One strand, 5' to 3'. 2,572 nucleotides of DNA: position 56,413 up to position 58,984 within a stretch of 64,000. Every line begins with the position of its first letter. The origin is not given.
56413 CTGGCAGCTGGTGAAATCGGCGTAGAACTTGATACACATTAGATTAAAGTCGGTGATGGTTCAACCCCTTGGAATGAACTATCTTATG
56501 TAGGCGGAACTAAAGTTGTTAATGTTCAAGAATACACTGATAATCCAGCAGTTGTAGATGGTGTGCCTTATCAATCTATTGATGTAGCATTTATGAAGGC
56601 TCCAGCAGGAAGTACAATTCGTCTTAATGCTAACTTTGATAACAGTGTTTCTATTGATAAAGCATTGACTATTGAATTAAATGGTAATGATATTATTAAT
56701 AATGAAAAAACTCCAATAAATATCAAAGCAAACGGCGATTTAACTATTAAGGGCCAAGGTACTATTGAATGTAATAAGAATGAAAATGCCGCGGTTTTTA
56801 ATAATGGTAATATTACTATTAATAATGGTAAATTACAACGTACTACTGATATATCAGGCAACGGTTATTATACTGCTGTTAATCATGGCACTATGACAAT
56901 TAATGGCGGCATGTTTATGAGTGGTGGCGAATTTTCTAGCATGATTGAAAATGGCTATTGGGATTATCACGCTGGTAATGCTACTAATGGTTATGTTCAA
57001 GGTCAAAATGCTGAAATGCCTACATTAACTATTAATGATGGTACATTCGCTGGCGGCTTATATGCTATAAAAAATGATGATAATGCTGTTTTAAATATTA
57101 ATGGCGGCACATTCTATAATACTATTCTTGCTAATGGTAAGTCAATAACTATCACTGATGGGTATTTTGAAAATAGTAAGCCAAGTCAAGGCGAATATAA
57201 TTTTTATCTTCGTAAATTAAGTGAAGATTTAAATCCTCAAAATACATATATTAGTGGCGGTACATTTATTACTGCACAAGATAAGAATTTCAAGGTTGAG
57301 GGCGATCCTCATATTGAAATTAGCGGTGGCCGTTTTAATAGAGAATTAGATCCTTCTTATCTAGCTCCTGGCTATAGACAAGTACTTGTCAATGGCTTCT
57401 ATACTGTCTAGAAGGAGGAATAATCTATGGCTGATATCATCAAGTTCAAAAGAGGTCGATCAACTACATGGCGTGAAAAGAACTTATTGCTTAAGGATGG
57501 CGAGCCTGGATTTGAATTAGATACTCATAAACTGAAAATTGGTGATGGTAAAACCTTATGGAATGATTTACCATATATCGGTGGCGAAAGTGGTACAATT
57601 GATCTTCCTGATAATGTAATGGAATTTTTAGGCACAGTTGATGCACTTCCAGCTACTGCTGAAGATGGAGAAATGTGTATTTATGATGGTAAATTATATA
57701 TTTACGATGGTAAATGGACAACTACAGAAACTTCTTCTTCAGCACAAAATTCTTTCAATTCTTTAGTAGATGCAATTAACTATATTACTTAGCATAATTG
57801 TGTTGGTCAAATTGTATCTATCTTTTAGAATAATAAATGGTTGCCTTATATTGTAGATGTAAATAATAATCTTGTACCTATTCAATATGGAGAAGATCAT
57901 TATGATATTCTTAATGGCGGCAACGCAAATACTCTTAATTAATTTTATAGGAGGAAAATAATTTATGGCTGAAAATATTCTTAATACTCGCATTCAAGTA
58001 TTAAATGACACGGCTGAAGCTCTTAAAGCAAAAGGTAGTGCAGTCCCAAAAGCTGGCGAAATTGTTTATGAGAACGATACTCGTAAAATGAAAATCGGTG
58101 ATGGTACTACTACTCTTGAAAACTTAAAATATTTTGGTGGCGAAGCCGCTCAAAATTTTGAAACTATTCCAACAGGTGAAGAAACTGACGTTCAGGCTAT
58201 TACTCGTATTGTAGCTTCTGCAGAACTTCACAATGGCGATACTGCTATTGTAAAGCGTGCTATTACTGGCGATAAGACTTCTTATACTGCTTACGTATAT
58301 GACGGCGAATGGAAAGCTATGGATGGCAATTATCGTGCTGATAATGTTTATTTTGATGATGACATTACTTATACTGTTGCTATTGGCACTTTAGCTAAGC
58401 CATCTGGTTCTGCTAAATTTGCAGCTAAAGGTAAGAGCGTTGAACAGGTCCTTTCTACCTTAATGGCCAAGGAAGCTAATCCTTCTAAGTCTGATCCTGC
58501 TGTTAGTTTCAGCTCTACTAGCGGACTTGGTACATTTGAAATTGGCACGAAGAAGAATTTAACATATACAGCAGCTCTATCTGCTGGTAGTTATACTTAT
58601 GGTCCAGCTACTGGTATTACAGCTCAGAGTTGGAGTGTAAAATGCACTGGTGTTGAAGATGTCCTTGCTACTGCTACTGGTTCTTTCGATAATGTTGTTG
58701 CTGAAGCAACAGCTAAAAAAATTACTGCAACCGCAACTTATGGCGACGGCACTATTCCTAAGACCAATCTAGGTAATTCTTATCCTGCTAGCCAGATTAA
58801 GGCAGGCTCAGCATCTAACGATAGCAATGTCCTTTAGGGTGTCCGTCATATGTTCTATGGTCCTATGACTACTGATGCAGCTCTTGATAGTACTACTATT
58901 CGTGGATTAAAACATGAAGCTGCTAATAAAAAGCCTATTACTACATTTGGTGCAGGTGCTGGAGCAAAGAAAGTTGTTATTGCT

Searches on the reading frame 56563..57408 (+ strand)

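Call 30: search_protein_families(library=pfam, proteins=[window:56563-57408:+], max_evalue=0.001)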
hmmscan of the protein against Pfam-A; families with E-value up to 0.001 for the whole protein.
window:56563-57408:+ (282 aa): 1 family
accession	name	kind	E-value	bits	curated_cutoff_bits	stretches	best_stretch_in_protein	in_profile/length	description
PF14262.12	Cthe_2159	-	0.0008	19.2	25.8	0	48-259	81-255/262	Carbohydrate-binding domain-containing protein Cthe_2159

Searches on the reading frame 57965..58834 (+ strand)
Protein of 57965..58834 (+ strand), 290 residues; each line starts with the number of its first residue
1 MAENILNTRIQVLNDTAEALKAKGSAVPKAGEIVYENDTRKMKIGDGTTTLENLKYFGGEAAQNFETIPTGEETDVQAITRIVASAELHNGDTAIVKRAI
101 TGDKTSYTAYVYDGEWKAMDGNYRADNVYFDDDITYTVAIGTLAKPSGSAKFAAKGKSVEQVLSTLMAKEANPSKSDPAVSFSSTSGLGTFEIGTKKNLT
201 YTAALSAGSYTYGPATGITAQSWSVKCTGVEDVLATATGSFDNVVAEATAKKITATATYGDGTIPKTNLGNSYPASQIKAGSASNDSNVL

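Call 30: search_protein_families(library=pfam, proteins=[window:57965-58834:+], max_evalue=0.001)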
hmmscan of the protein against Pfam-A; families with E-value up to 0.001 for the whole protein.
window:57965-58834:+ (290 aa): 1 family
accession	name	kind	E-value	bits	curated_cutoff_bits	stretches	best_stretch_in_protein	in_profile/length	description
PF18454.7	Mtd_N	-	2e-06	28.1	26.3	1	11-49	2-37/37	Major tropism determinant N-terminal domain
